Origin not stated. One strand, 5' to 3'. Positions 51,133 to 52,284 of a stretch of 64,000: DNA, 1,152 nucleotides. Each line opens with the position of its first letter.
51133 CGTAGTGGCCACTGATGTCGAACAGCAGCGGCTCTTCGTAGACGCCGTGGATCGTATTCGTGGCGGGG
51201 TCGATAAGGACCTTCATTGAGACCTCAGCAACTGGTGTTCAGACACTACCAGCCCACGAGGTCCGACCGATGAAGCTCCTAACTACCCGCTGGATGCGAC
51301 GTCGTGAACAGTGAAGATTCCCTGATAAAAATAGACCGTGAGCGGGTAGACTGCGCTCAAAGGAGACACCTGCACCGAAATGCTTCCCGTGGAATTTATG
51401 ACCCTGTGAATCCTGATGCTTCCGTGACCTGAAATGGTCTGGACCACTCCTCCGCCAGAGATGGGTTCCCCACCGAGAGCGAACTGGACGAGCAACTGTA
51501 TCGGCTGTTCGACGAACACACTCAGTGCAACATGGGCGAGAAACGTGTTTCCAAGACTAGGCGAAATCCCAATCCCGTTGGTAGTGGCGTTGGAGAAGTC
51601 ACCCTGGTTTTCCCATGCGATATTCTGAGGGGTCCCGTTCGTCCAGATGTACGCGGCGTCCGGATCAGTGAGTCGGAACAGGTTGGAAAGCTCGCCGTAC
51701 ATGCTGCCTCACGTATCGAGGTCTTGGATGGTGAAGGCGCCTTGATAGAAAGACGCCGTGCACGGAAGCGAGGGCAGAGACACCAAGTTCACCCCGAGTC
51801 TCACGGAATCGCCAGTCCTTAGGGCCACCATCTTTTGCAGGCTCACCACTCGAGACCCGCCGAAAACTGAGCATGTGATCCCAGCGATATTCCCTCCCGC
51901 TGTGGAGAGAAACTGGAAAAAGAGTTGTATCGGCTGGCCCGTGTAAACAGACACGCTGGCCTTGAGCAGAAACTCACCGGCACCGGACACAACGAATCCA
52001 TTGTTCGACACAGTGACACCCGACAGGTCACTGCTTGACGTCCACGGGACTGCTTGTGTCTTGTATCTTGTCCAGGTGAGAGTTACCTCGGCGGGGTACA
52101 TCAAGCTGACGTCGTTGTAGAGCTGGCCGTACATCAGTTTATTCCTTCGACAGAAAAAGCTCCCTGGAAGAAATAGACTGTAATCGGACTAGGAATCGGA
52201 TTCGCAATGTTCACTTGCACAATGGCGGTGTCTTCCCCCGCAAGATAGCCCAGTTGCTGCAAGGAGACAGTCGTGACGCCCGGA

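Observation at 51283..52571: Triplet of ~140 aa paralogs with conserved C-terminal YFxQGxF(T/S)V motif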

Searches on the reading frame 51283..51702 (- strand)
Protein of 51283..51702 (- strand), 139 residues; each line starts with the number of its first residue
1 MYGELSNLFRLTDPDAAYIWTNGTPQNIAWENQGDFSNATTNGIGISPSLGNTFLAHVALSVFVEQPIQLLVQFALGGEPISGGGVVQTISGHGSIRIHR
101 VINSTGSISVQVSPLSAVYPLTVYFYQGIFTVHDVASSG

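Call 8: search_protein_families(library=pfam, proteins=[window:51283-51702:-], max_evalue=1)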
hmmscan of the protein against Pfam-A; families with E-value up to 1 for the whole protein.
window:51283-51702:- (139 aa): 0 families

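Call 9: search_protein_families(library=phrogs, proteins=[window:51283-51702:-], max_evalue=0.1)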
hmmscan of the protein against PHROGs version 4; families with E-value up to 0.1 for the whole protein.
window:51283-51702:- (139 aa): 0 families

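Call 14: find_homologous_proteins(query=A1, max_evalue=0.01)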
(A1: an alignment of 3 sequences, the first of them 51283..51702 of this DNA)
Query A1 (3 sequences) (139 aa, profile of the alignment): 3 proteins with E <= 0.01 among 758 candidates.
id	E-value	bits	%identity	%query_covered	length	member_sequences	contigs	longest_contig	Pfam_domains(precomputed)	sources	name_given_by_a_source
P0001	6.5e-63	229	29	97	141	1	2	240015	-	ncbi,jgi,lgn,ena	jgi:hypothetical protein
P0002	9.5e-63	228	29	96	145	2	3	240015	-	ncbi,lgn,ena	-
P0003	2.1e-59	217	100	100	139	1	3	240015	-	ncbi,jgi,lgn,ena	jgi:hypothetical protein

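Call 16: find_encoding_contigs(protein=P0001, flank=10000, max_places=6)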
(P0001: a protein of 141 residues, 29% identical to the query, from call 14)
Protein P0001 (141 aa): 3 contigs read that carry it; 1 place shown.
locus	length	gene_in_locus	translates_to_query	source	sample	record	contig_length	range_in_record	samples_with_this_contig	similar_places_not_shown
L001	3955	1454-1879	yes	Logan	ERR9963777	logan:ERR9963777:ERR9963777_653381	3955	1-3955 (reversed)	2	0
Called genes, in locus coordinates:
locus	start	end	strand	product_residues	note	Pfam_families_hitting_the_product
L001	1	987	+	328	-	?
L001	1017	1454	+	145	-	-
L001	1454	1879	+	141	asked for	-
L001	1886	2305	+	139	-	-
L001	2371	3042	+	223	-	-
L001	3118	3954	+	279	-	?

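Call 17: list_cluster_members(proteins=[P0001, P0002, P0003])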
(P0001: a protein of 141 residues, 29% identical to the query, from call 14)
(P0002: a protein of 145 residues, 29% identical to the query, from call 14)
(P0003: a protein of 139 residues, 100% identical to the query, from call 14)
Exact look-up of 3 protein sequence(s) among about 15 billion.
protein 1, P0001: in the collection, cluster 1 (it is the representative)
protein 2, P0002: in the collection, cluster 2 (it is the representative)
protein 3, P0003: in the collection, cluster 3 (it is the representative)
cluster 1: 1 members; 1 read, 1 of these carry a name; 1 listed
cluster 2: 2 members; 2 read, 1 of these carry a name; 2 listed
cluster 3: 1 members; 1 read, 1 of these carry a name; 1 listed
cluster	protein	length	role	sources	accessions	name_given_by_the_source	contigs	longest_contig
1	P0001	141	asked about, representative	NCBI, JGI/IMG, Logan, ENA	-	hypothetical protein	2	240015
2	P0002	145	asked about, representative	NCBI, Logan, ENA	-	-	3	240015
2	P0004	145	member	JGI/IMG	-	hypothetical protein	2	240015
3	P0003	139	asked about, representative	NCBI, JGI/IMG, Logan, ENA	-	hypothetical protein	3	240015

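Call 20: find_related_loci(query=A1, collection=viral_contigs, flank=10000)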
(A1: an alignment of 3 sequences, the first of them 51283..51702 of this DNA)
Query A1 (139 aa) in viral_contigs; peptide patterns used: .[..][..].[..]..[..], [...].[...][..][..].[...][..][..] (x = any residue, [..] = any of these).
63 stretches matched a pattern, but none encodes a relative of the query by tblastn (E <= 1e-3).

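Call 29: predict_structure(alignment_id=A1)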
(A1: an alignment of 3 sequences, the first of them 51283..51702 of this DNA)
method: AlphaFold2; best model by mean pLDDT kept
length: 139 residues; sequences in the alignment: 3
mean_pLDDT: 86.0   pTM: 0.83
mean pLDDT of the five models: 86.0, 83.3, 80.9, 78.2, 76.9
residues with pLDDT >= 90: 65; 70-90: 64; 50-70: 8; < 50: 2
segments of 3 or more residues with pLDDT < 50: none
pLDDT, mean of each block of 10 residues (from residue 1): 76 87 91 75 81 88 94 90 90 95 86 87 93 69
secondary structure, 60 per line:
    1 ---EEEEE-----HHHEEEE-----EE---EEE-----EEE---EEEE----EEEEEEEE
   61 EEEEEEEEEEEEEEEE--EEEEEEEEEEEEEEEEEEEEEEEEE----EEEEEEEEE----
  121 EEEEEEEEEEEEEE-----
elements in order: E4-8 E17-20 E31-33 E39-41 E45-48 E53-76 E79-103 E108-116 E121-134

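Call 31: search_protein_representatives(alignment_id=A1)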
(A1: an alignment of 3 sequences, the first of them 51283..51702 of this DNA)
Query: 3 sequences, 141 profile positions. Proteins with E-value up to 0.001 (for the whole library): 34; up to 1e-10: 9; up to 1e-30: 4. The best 34 are listed.
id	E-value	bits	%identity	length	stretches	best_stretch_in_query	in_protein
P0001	2.1e-63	228.6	-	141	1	1-141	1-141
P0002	3.0e-63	228.1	-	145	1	2-140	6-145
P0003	6.6e-60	217.2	-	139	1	1-141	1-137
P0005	1.2e-46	174.3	-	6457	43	6-42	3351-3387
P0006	3.5e-16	75.5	-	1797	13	9-36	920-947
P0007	1.0e-14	70.8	-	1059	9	4-41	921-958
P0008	2.2e-14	69.7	-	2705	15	5-41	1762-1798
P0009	7.8e-12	61.4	-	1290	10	7-42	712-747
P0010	7.1e-11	58.3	-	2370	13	8-54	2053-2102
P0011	2.5e-10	56.6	-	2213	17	7-41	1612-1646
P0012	1.2e-09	54.3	-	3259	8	9-40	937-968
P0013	7.9e-09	51.7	-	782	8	9-41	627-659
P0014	1.4e-08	50.9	-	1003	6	9-42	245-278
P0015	1.6e-08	50.7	-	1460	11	9-41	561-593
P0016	5.5e-08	49.0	-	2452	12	9-40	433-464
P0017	9.1e-08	48.3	-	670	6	7-41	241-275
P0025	9.7e-06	41.7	-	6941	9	5-40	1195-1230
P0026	1.9e-04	37.5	-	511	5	9-40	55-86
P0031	2.9e-04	36.9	-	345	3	8-41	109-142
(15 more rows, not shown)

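Call 32: search_protein_families(library=pfam, proteins=[P0007, P0013, P0017, P0031, P0026, P0009], max_evalue=0.001)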
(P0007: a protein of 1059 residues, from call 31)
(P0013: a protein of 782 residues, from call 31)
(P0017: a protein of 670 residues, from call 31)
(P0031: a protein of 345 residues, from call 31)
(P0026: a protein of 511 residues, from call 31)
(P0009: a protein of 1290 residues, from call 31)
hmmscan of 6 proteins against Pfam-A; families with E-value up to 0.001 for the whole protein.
P0007 (1059 aa): 6 families
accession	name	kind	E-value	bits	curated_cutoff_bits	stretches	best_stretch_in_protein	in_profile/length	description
PF10342.15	Kre9_KNH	-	1.6e-66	221.6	24.6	9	456-540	2-94/94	Kre9/KNH-like N-terminal Ig-like domain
PF22898.2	NOMO1-like_1st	-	7.6e-11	42.4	27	0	764-809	13-54/85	BOS complex subunit NOMO1-like, first beta sandwich domain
PF23192.1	NOMO_12th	-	8.8e-08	33.2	27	0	384-439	18-74/98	NOMO C-terminal transthyretin-like domain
PF22902.2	NOMO1-like_9th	-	1.7e-05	24.9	27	0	383-411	13-41/75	BOS complex subunit NOMO1-like, beta sandwich domain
PF16656.11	Pur_ac_phosph_N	-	9.9e-05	23.3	30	0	500-534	55-91/93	Purple acid Phosphatase, N-terminal domain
PF02922.24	CBM_48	-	0.00063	20.5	22.4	0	682-722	38-77/83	Carbohydrate-binding module 48 (Isoamylase N-terminal domain)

P0013 (782 aa): 3 families
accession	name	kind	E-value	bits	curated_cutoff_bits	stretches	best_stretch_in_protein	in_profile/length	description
PF21471.3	Reelin_subrepeat-B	-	1.4e-11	44.7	27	0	557-577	56-76/127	Reelin subrepeat B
PF10342.15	Kre9_KNH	-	9.7e-08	33.1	24.6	0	536-605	2-75/94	Kre9/KNH-like N-terminal Ig-like domain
PF13031.12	DUF3892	-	9.1e-05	23.3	22.3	0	636-666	22-52/71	Protein of unknown function (DUF3892)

P0017 (670 aa): 2 families
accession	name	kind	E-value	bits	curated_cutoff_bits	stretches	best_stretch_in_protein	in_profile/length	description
PF10342.15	Kre9_KNH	-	3.3e-44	150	24.6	5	440-524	1-92/94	Kre9/KNH-like N-terminal Ig-like domain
PF06703.16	SPC25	-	0.00013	22.2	24.3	0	578-616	83-121/159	Microsomal signal peptidase 25 kDa subunit (SPC25)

P0031 (345 aa): 3 families
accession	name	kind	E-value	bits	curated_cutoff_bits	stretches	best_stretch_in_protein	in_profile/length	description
PF10342.15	Kre9_KNH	-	2.9e-28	98.9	24.6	3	114-198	1-92/94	Kre9/KNH-like N-terminal Ig-like domain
PF17957.7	Big_7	-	4.6e-06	27.6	24.1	0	209-275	2-64/70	Bacterial Ig domain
PF14610.12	Psg1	-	0.00011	22.4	30.1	0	214-304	29-136/186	Ykl077w/Psg1 (Pma1 Stabilization in Golgi)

P0026 (511 aa): 3 families
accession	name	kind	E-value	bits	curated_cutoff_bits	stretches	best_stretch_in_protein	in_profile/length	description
PF21471.3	Reelin_subrepeat-B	-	2.3e-09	37.5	27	0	407-481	25-81/127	Reelin subrepeat B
PF10342.15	Kre9_KNH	-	1.7e-08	35.5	24.6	0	435-498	2-69/94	Kre9/KNH-like N-terminal Ig-like domain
PF24316.1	Tli3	-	5.2e-06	27.3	27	0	452-478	77-103/129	T6SS Tli3 immunity protein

P0009 (1290 aa): 2 families
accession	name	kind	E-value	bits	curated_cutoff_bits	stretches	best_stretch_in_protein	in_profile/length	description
PF10342.15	Kre9_KNH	-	3.1e-23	82.7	24.6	1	434-496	1-67/94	Kre9/KNH-like N-terminal Ig-like domain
PF21471.3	Reelin_subrepeat-B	-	2.4e-11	44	27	0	271-321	58-112/127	Reelin subrepeat B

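Call 38: fold_search(model_id=the predicted structure, library=viral)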
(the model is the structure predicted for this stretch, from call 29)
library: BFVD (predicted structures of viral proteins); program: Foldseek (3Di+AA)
matches with E <= 10: 1931; with E <= 0.001: 259
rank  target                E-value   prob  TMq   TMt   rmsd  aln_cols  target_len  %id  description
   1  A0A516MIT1            2.4e-07  1.00  0.78  0.30   2.6       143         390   15  (no name in the UniProt tables at hand)
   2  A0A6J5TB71            3.0e-07  1.00  0.71  0.53   7.3       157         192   10  Uncharacterized protein [uncultured Caudovirales phage]
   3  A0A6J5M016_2          3.0e-07  1.00  0.67  0.14   8.2       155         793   12  Peptidase S74 domain-containing protein [uncultured Caudovirales phage]
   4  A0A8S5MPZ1            3.9e-07  1.00  0.66  0.71   3.5       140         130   11  Uncharacterized protein [Podoviridae sp. ctoqT5]
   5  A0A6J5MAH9            4.6e-07  1.00  0.72  0.42   3.7       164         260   13  Uncharacterized protein [uncultured Caudovirales phage]
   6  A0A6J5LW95            5.2e-07  1.00  0.71  0.50   3.6       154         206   10  Uncharacterized protein [uncultured Caudovirales phage]
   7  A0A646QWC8            5.5e-07  1.00  0.68  0.52   3.9       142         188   14  Uncharacterized protein [Roseobacter phage CRP-5]
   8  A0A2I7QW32            9.0e-07  1.00  0.72  0.25   3.8       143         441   12  (no name in the UniProt tables at hand)
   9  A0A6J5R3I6            9.5e-07  1.00  0.70  0.34   3.9       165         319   10  Uncharacterized protein [uncultured Caudovirales phage]
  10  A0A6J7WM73            9.5e-07  1.00  0.71  0.45   3.6       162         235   10  Gp5/Type VI secretion system Vgr protein OB-fold domain-containing protein [uncultured Caudovirales phage]
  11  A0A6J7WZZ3            9.5e-07  1.00  0.63  0.09   7.8       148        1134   11  Uncharacterized protein [uncultured Caudovirales phage]
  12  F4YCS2                1.0e-06  1.00  0.71  0.51   3.6       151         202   14  (no name in the UniProt tables at hand)
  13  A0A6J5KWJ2            1.0e-06  1.00  0.70  0.31   3.7       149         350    7  Uncharacterized protein [uncultured Caudovirales phage]
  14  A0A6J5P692            1.1e-06  1.00  0.72  0.52   8.5       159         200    9  Collagen triple helix repeat [uncultured Caudovirales phage]
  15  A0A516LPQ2            1.1e-06  1.00  0.67  0.16   3.3       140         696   11  (no name in the UniProt tables at hand)
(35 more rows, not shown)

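Call 46: find_related_loci(query=A1, collection=metagenome_contigs, flank=10000)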
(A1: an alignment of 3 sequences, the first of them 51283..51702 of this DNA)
Query A1 (139 aa) in metagenome_contigs; peptide patterns used: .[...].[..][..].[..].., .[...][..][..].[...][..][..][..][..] (x = any residue, [..] = any of these).
171 stretches matched a pattern, but none encodes a relative of the query by tblastn (E <= 1e-3).

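Call 65: search_solved_structures(query=A1, max_evalue=10)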
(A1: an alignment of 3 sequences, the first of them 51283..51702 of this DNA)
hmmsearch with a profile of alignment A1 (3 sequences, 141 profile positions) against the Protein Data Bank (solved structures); distinct sequences matched with E-value up to 10: 9.
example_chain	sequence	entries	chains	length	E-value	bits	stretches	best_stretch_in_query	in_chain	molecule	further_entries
2lui_A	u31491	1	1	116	0.0093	19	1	40-136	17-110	PICK1 PDZ DOMAIN FUSED TO THE C10 DAT LIGAND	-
3hpm_A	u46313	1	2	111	0.062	16.3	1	40-129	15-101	PRKCA-binding protein,9-mer peptide of THE GLUR2 SUBUNIT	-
3hpk_A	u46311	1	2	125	0.065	16.3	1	40-129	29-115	PRKCA-binding protein,9-mer peptide of THE GLUR2 SUBUNIT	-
2pku_A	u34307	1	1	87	0.13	15.3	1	40-108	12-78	PRKCA-binding protein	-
2gzv_A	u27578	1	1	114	0.21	14.6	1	40-108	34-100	PRKCA-binding protein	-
6ar4_A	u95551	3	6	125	0.24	14.4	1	40-108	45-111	PRKCA-binding protein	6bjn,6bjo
7n1c_D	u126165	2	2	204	0.49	13.4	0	25-48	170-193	pRLQ3 T cell receptor alpha chain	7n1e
5lk5_A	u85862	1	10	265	1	12.4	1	32-92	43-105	Calreticulin,Calreticulin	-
3pos_A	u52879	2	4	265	1.2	12.1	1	32-92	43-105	Calreticulin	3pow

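Call 93: search_protein_families(library=ncbifam, proteins=[window:51283-51702:-], max_evalue=0.1)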
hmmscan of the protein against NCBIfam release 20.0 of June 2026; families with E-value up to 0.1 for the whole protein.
window:51283-51702:- (139 aa): 0 families

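Call 94: search_protein_families(library=padloc, proteins=[window:51283-51702:-], max_evalue=0.1)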
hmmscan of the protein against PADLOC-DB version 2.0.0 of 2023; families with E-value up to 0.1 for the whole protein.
window:51283-51702:- (139 aa): 0 families

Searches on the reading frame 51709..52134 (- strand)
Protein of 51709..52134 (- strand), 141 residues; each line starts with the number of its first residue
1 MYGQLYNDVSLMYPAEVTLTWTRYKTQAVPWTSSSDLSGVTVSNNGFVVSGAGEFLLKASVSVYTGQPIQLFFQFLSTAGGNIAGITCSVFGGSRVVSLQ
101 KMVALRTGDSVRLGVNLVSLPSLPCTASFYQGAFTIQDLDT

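Call 8: search_protein_families(library=pfam, proteins=[window:51709-52134:-], max_evalue=1)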
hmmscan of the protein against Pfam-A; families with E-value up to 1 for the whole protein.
window:51709-52134:- (141 aa): 1 family
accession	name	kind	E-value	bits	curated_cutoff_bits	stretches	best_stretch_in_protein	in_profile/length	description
PF17517.7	IgGFc_binding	-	0.042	13.5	25.6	1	8-54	55-91/297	IgGFc binding protein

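Call 9: search_protein_families(library=phrogs, proteins=[window:51709-52134:-], max_evalue=0.1)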
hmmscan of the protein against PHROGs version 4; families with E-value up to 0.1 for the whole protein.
window:51709-52134:- (141 aa): 0 families

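Call 13: search_dna_similar(query=window:51709-52134:-, collection=phages, mode=protein, max_evalue=1)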
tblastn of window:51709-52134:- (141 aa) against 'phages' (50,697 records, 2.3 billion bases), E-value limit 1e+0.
No match.

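Call 93: search_protein_families(library=ncbifam, proteins=[window:51709-52134:-], max_evalue=0.1)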
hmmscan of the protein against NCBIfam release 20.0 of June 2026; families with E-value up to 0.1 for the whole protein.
window:51709-52134:- (141 aa): 0 families

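Call 94: search_protein_families(library=padloc, proteins=[window:51709-52134:-], max_evalue=0.1)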
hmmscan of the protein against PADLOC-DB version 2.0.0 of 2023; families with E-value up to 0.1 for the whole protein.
window:51709-52134:- (141 aa): 0 families
